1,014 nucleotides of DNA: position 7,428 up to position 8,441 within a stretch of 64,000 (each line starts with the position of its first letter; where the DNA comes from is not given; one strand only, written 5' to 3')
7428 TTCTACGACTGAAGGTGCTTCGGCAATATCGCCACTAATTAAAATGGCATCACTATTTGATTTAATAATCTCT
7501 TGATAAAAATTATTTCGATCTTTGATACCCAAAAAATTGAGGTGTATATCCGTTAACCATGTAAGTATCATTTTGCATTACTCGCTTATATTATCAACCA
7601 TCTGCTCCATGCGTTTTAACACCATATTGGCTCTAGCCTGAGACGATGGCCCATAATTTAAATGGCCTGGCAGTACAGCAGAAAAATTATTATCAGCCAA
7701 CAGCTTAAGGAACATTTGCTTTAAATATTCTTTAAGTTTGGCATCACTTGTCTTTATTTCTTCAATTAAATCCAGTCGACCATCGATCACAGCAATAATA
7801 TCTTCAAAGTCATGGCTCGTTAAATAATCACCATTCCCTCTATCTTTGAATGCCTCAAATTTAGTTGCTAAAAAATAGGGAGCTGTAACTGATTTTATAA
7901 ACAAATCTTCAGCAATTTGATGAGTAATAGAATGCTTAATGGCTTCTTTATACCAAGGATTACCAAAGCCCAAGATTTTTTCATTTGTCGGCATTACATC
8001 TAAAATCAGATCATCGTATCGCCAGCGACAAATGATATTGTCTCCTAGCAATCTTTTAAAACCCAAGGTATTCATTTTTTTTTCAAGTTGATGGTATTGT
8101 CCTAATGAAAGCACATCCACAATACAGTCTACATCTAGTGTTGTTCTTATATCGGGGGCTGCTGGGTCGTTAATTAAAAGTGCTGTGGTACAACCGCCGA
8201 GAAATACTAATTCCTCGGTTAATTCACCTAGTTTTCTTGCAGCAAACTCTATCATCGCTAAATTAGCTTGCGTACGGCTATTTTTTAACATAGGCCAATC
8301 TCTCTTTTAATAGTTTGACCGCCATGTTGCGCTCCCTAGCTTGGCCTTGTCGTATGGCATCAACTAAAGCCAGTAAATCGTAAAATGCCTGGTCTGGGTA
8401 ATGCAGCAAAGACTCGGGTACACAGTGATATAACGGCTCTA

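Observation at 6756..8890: Three-gene wHTH / AbiEii-like nucleotidyltransferase / metallophosphoesterase operon: a possible AbiE-derived defence module with an extra effector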

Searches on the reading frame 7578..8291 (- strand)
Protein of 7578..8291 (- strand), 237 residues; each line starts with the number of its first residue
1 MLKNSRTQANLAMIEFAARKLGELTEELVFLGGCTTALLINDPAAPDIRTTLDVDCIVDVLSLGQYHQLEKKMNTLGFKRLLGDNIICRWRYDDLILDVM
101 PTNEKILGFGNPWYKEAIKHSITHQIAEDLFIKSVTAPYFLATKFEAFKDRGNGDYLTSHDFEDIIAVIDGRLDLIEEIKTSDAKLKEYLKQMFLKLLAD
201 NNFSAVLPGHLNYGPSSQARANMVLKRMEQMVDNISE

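Call 3: search_protein_families(library=pfam, proteins=[window:7578-8291:-], max_evalue=1)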
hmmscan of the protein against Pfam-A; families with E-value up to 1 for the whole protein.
window:7578-8291:- (237 aa): 0 families

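Call 4: search_protein_families(library=padloc, proteins=[window:7578-8291:-], max_evalue=1)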
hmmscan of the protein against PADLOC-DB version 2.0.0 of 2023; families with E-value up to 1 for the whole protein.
window:7578-8291:- (237 aa): 1 family
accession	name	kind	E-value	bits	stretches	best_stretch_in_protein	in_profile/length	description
PDLC04516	PDC-M21B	-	1.3e-71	239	1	7-233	5-230/234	-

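Call 5: search_protein_families(library=ncbifam, proteins=[window:7578-8291:-], max_evalue=1)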
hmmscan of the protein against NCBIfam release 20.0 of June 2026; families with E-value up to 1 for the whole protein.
window:7578-8291:- (237 aa): 0 families

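Call 10: find_homologous_proteins(query=window:7578-8291:-)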
Query window:7578-8291:- (237 aa): 1706 proteins with E <= 0.001 among 2091 candidates; the best 120 are listed.
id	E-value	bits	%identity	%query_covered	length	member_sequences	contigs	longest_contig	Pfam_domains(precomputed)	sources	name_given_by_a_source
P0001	5.7e-154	528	100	100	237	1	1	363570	-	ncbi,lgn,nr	ncbi:MAG: hypothetical protein Q7V63_03450 [Gammaproteobacteria bacterium]|nr:hypothetical protein [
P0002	1.2e-105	370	70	99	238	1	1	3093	-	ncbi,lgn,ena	-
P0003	1.2e-101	357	66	99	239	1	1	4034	-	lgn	-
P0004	2.2e-101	356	66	99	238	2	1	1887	-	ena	-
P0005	2.9e-101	356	67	97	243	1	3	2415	-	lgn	-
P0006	1.5e-98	347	65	97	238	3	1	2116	-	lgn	-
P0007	1.3e-97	344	64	100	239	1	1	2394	-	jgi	jgi:hypothetical protein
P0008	1.0e-96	341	65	97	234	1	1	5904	-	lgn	-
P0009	3.9e-96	339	62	99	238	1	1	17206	-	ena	-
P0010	5.5e-96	339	65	97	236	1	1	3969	-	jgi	-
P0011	8.5e-96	338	63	97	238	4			-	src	-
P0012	1.0e-95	338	63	99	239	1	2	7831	-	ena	-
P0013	2.1e-95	337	64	97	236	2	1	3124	-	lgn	-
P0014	2.2e-95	337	63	99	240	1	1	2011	-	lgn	-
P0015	3.1e-95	336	63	97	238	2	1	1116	-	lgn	-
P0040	2.0e-89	317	61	97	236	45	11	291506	-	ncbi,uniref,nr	ncbi:hypothetical protein SCJ96_11280 [Legionella pneumophila serogroup 1]|uniref:hypothetical prote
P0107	3.3e-84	300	57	97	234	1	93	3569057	-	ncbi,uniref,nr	ncbi:hypothetical protein SFA91_01860 [Legionella pneumophila]|uniref:hypothetical protein n=1 Tax=L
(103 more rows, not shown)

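Call 11: search_solved_structures(query=window:7578-8291:-, max_evalue=10)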
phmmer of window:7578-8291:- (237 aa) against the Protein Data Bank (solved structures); distinct sequences matched with E-value up to 10: 5.
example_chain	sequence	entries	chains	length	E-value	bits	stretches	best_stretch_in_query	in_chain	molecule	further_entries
3fpp_A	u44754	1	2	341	0.64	12.9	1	8-106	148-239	Macrolide-specific efflux protein macA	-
5nik_D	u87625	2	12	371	0.74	12.7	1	8-106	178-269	Macrolide export protein MacA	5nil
1vio_A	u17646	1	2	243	0.83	12.5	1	32-99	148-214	Ribosomal small subunit pseudouridine synthase A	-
9qgy_G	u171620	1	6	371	1.3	11.8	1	8-106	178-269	Macrolide export protein MacA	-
7nsz_AAA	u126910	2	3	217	2.1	11.2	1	53-97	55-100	Isoform A of Peptidoglycan-recognition protein LB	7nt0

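Call 15: find_related_loci(query=A1, collection=genome_contigs, flank=5000)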
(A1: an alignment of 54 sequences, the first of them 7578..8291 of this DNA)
Query A1 (237 aa) in genome_contigs; peptide patterns used: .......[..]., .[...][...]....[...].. (x = any residue, [..] = any of these).
599 stretches matched a pattern (row limit reached: there are more); 580 encode a relative of the query (tblastn E <= 1e-3); the best 80 are kept; 80 distinct loci.
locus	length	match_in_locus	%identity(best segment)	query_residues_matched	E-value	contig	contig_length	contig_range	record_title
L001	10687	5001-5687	63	3-231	1e-103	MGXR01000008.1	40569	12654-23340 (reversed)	MAG: Gammaproteobacteria bacterium RIFCSPHIGHO2_02_FULL_42_43 rifcsphigho2_02_scaffold_2014, whole genome shotgun sequen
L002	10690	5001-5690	59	5-234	3e-99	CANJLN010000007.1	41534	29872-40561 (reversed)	MAG: Alphaproteobacteria bacterium isolate RH-23may17-736 genome assembly, contig: RH-23may17-C6527, whole genome shotgu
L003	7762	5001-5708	57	3-235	5e-97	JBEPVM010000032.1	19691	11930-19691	MAG: Gammaproteobacteria bacterium isolate 22E.semibin_refined.037 NODE_2296_length_19691_cov_8.209564, whole genome sho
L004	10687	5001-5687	61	3-231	2e-96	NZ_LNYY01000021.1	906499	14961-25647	Legionella steelei strain IMVS3376 Lste_ctg021, whole genome shotgun sequence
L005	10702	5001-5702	59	1-234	2e-96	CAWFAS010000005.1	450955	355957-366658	MAG: uncultured Gammaproteobacteria bacterium isolate MFD09286.bin.1.170 genome assembly, contig: contig_77971, whole ge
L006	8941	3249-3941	59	3-233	3e-96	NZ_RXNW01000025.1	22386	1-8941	Legionella longbeachae strain NCTC11477 NCTC11477_contig_25, whole genome shotgun sequence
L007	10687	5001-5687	61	3-231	9e-96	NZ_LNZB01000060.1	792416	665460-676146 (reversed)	Legionella waltersii strain ATCC 51914 Lwal_ctg060, whole genome shotgun sequence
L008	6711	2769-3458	59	2-231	3e-95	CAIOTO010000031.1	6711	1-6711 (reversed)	MAG: uncultured Alphaproteobacteria bacterium isolate Umea_bin-10455 genome assembly, contig: bin-10455:031/243, whole g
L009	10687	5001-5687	60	3-231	3e-95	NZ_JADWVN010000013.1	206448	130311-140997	Legionella bononiensis strain 30cs62 contig_13, whole genome shotgun sequence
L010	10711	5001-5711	58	1-233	6e-95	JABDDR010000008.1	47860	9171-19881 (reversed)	MAG: Gammaproteobacteria bacterium isolate BWMinControl_Nextera40_MAG5 3300020884.a:Ga0207016_1012, whole genome shotgun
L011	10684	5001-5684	60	4-231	2e-94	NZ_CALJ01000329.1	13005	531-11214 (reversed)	Legionella tunisiensis strain LegM, whole genome shotgun sequence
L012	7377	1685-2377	57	1-231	1e-94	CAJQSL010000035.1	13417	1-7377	MAG: uncultured Francisellaceae bacterium isolate RIS_SAG_18 genome assembly, contig: c_000000001478, whole genome shotg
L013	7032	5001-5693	57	3-233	1e-93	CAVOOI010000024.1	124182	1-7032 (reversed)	MAG: uncultured proteobacterium isolate MFD10064.bin.3.50 genome assembly, contig: contig_51881, whole genome shotgun se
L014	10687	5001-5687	58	3-231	2e-93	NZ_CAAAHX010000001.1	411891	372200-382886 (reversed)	Legionella gresilensis strain Greoux 11D13, whole genome shotgun sequence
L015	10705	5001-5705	54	1-233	1e-92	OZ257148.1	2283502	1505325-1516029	MAG: Gammaproteobacteria bacterium isolate 445dba32-a52f-45ce-9705-2cdbc1c77c23 genome assembly, chromosome: 2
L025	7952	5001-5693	56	2-232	1e-89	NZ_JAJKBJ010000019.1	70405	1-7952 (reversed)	Legionella maioricensis strain HCPI-6 Legionella_HCPI-6_19, whole genome shotgun sequence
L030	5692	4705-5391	57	4-231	3e-87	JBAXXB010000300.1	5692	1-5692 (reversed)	MAG: Bacteroidota bacterium isolate ELA728 MAG728_300, whole genome shotgun sequence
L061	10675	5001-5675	52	9-232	3e-77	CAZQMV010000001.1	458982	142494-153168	MAG TPA_asm: Uncultured Candidatus Berkiella sp. isolate SRP344714_co2_78 genome assembly, contig: NODE_17_length_458982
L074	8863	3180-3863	50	10-236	5e-71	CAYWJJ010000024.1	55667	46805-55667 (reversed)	MAG TPA_asm: uncultured Geobacter sp. isolate SRP302447_co2_181 genome assembly, contig: NODE_1668_length_55667_cov_25.4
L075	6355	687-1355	50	6-228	5e-71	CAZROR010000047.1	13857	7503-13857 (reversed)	MAG TPA_asm: uncultured Zetaproteobacteria bacterium isolate binchicken_co172_145 genome assembly, contig: NODE_3765_len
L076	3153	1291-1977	48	5-232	4e-71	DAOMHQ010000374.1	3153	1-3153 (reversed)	MAG TPA_asm: bacterium isolate AMR_MDS_4946 NODE_32824_length_3153_cov_7.023564, whole genome shotgun sequence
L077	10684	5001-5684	46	2-228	1e-70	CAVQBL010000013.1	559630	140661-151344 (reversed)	MAG: uncultured Gammaproteobacteria bacterium isolate MFD01633.bin.1.46 genome assembly, contig: contig_25468, whole gen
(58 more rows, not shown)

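Call 22: predict_structure(alignment_id=A1)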
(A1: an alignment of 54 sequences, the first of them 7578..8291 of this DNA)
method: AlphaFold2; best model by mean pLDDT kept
length: 237 residues; sequences in the alignment: 54
mean_pLDDT: 89.9   pTM: 0.89
mean pLDDT of the five models: 89.9, 89.6, 89.1, 88.5, 87.9
residues with pLDDT >= 90: 156; 70-90: 72; 50-70: 7; < 50: 2
segments of 3 or more residues with pLDDT < 50: none
pLDDT, mean of each block of 10 residues (from residue 1): 69 96 96 91 85 92 90 94 80 92 85 95 95 97 93 80 93 95 96 95 86 83 95 79
secondary structure, 60 per line:
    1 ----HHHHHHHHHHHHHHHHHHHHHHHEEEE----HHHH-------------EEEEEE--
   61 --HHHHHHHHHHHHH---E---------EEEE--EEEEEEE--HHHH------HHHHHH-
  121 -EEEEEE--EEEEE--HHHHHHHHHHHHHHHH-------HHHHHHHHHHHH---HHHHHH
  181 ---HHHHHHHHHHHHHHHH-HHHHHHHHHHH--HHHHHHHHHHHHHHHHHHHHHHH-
elements in order: H5-27 E28-31 H36-39 E53-58 H63-75 E89-92 E95-101 H104-107 H114-119 E122-127 E130-134 H137-152 H160-171 H175-180 H184-199 H201-211 H214-236

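Call 27: search_protein_families(library=pfam, alignment_id=A1, max_evalue=1)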
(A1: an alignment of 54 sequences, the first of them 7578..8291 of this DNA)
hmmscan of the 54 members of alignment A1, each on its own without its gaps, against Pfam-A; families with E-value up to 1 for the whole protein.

A. member 1, window:7578-8291:- (237 aa): 0 families

B. families by the number of members that match (of 54 scanned): 20 families
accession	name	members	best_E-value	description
PF08843.17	AbiEii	13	0.00031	Nucleotidyl transferase AbiEii toxin, Type IV TA system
PF05400.18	FliT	4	0.061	Flagellar protein FliT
PF22728.1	NCH1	3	0.026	NACHT C-terminal Helical domain 1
PF22404.2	ToxT_N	2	0.085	ToxT, N-terminal cupin-like domain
PF21755.2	DacZ_P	1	0.026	Probable sensor domain DacZ_P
PF21693.2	SWT1_3rd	1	0.059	Transcriptional protein SWT1, C-terminal domain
PF11907.13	DUF3427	1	0.068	Domain of unknown function (DUF3427)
PF17757.6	UvrB_inter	1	0.085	UvrB interaction domain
PF25734.1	RelB_like_antitoxin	1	0.087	Putative antitoxin family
PF05587.19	Anth_Ig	1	0.099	Anthrax receptor extracellular domain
PF24939.1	DUF7756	1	0.11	Domain of unknown function (DUF7756)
PF04229.20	GrpB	1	0.12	GrpB protein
PF04049.19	ANAPC8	1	0.12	Anaphase promoting complex subunit 8 / Cdc23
PF24483.1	DUF7582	1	0.13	Domain of unknown function (DUF7582)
PF02492.25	cobW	1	0.13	CobW/HypB/UreG, nucleotide-binding domain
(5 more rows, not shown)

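Call 39: search_solved_structures(query=A1, max_evalue=10, show_alignments=4)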
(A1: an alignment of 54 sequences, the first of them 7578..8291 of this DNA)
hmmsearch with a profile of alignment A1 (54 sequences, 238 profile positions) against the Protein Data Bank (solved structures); distinct sequences matched with E-value up to 10: 2.
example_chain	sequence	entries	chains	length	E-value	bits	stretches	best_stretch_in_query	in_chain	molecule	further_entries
5uvd_A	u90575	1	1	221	0.028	17.2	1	14-61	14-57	Nucleotidyltransferase-like protein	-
2rfb_A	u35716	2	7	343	0.21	14.3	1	130-173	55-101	Cytochrome P450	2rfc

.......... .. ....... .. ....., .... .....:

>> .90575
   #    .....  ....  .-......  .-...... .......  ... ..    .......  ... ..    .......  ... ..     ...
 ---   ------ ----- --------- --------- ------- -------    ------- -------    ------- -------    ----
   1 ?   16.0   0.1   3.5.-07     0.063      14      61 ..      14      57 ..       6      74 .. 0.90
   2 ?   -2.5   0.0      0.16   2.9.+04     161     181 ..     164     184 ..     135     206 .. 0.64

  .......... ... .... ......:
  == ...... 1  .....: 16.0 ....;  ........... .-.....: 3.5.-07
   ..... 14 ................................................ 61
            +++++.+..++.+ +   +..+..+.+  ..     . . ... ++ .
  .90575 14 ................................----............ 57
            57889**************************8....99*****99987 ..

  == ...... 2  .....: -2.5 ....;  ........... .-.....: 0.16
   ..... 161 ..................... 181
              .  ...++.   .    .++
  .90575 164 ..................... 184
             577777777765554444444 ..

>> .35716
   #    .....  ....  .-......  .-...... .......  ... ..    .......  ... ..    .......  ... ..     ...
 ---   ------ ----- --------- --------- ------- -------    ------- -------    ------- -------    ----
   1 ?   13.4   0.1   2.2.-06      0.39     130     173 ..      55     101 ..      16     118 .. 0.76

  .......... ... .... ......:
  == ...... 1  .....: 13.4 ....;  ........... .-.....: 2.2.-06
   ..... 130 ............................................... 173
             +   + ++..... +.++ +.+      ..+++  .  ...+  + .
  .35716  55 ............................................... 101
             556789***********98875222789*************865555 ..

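Call 56: find_related_loci(query=A1, collection=viral_contigs, flank=5000)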
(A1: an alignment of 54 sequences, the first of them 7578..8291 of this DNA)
Query A1 (237 aa) in viral_contigs; peptide patterns used: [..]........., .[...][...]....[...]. (x = any residue, [..] = any of these).
37 stretches matched a pattern; 1 encode a relative of the query (tblastn E <= 1e-3); 1 distinct loci.
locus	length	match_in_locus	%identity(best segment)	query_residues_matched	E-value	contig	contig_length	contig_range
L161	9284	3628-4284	45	10-226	6e-55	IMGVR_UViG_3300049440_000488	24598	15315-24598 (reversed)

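Call 66: search_protein_representatives(alignment_id=A1)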
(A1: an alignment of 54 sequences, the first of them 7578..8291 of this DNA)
Query: 54 sequences, 238 profile positions. Proteins with E-value up to 0.001 (for the whole library): 5457; up to 1e-10: 3438; up to 1e-30: 1111. The best 150 are listed.
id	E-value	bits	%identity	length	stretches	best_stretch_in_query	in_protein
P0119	2.4e-105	367.7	-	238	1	3-236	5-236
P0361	2.4e-95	335.0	-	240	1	3-235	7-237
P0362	1.6e-89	315.9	-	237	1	9-235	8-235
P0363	2.9e-82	292.1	-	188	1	50-235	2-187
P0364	2.8e-80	285.6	-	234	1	7-233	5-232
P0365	5.2e-77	274.9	-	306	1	18-235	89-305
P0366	9.2e-76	270.9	-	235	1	8-235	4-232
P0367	4.0e-75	268.7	-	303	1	13-235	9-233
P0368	3.0e-74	265.9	-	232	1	8-234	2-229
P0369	9.8e-74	264.2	-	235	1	12-235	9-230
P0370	2.5e-73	262.9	-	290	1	9-235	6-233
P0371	3.8e-73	262.3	-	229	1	10-234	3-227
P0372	2.3e-72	259.8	-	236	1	7-233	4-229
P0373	3.3e-72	259.2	-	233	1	12-235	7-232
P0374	5.7e-72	258.5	-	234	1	8-234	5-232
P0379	4.7e-69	248.9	-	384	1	10-234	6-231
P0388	4.7e-68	245.6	-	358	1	11-235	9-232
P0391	2.7e-67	243.1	-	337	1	13-235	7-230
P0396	1.5e-66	240.7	-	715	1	10-233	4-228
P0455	7.3e-60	218.8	-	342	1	7-222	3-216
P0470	8.4e-59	215.3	-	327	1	7-235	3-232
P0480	2.0e-58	214.1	-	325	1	10-235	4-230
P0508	8.0e-57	208.9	-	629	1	6-230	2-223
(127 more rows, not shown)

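Call 67: search_protein_families(library=pfam, proteins=[P0396, P0508, P0379, P0388, P0391, P0455, P0470, P0480, P0367, P0370], max_evalue=0.01)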
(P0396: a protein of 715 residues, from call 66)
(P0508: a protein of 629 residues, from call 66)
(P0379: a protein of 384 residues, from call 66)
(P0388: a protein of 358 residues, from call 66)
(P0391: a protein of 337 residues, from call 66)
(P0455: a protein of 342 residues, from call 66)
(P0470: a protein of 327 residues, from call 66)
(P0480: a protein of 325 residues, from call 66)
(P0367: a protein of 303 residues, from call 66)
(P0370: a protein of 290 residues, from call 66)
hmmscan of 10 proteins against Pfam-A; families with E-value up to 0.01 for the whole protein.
P0396 (715 aa): 1 family
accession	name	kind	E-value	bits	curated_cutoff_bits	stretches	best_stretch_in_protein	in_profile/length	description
PF07238.19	PilZ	-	3.7e-27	95.1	22.5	2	333-416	2-89/102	PilZ domain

P0508 (629 aa): 0 families

P0379 (384 aa): 1 family
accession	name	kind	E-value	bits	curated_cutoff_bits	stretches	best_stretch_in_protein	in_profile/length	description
PF08843.17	AbiEii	-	0.00024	21.5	22.5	1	121-206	121-192/238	Nucleotidyl transferase AbiEii toxin, Type IV TA system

P0388 (358 aa): 0 families

P0391 (337 aa): 1 family
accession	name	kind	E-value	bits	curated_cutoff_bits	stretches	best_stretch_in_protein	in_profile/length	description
PF08843.17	AbiEii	-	0.0039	17.6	22.5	0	17-71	9-59/238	Nucleotidyl transferase AbiEii toxin, Type IV TA system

P0455 (342 aa): 0 families

P0470 (327 aa): 0 families

P0480 (325 aa): 0 families

P0367 (303 aa): 0 families

P0370 (290 aa): 1 family
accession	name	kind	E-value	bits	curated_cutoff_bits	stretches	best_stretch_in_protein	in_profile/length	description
PF08843.17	AbiEii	-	0.0026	18.2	22.5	0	47-176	32-176/238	Nucleotidyl transferase AbiEii toxin, Type IV TA system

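Call 87: find_encoding_contigs(protein=P0107, flank=4000, max_places=3)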
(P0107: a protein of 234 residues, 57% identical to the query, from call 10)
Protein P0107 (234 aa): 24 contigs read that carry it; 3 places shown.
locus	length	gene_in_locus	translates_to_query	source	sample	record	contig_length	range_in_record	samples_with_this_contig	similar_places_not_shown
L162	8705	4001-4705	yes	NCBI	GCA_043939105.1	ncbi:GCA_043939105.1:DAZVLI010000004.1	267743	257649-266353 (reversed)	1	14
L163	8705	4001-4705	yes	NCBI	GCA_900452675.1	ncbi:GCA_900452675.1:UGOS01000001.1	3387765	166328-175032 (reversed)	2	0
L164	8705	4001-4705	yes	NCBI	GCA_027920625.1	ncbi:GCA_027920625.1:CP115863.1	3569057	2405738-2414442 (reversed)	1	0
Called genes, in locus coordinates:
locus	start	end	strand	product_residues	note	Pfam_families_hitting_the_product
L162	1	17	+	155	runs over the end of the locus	-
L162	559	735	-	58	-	-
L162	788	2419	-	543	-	PF12796:Ank_2 (faint), PF03543:Peptidase_C58 (faint)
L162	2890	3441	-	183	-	-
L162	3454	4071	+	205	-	-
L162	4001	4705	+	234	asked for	-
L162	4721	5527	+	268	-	PF00149:Metallophos, PF12850:Metallophos_2 (weak)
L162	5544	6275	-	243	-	-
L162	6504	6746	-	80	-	-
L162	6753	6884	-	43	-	-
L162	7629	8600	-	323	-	PF08867:FRG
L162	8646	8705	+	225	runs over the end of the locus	PF01420:Methylase_S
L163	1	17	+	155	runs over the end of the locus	-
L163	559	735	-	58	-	-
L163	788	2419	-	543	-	PF12796:Ank_2 (faint), PF03543:Peptidase_C58 (faint)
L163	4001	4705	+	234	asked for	-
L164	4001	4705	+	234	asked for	-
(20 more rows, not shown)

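Call 88: find_encoding_contigs(protein=P0040, flank=4000, max_places=3)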
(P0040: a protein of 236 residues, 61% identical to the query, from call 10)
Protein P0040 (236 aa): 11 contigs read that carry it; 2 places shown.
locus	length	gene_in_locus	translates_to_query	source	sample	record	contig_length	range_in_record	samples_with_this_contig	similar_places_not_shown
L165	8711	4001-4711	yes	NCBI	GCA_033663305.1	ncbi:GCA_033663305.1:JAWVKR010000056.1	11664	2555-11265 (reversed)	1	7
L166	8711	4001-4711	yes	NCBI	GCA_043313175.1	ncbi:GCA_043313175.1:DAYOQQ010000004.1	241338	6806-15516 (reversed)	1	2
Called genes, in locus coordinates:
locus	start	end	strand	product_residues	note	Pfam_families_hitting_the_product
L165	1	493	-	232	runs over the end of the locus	PF14736:N_Asn_amidohyd (weak)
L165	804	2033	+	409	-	PF13356:Arm-DNA-bind_3, PF00589:Phage_integrase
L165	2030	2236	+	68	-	-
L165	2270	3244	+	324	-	PF00149:Metallophos, PF12850:Metallophos_2 (faint), PF10360:DUF2433 (weak)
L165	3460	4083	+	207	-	-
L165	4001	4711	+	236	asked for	-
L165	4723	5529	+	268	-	PF00149:Metallophos, PF12850:Metallophos_2 (faint)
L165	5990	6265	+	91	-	PF12728:HTH_17 (weak)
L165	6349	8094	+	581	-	PF06048:DUF927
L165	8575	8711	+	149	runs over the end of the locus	PF13274:SocA_Panacea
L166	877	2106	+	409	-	PF13356:Arm-DNA-bind_3, PF00589:Phage_integrase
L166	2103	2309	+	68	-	-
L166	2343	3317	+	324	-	PF00149:Metallophos, PF12850:Metallophos_2 (faint), PF10360:DUF2433 (weak)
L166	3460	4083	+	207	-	-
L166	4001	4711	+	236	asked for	-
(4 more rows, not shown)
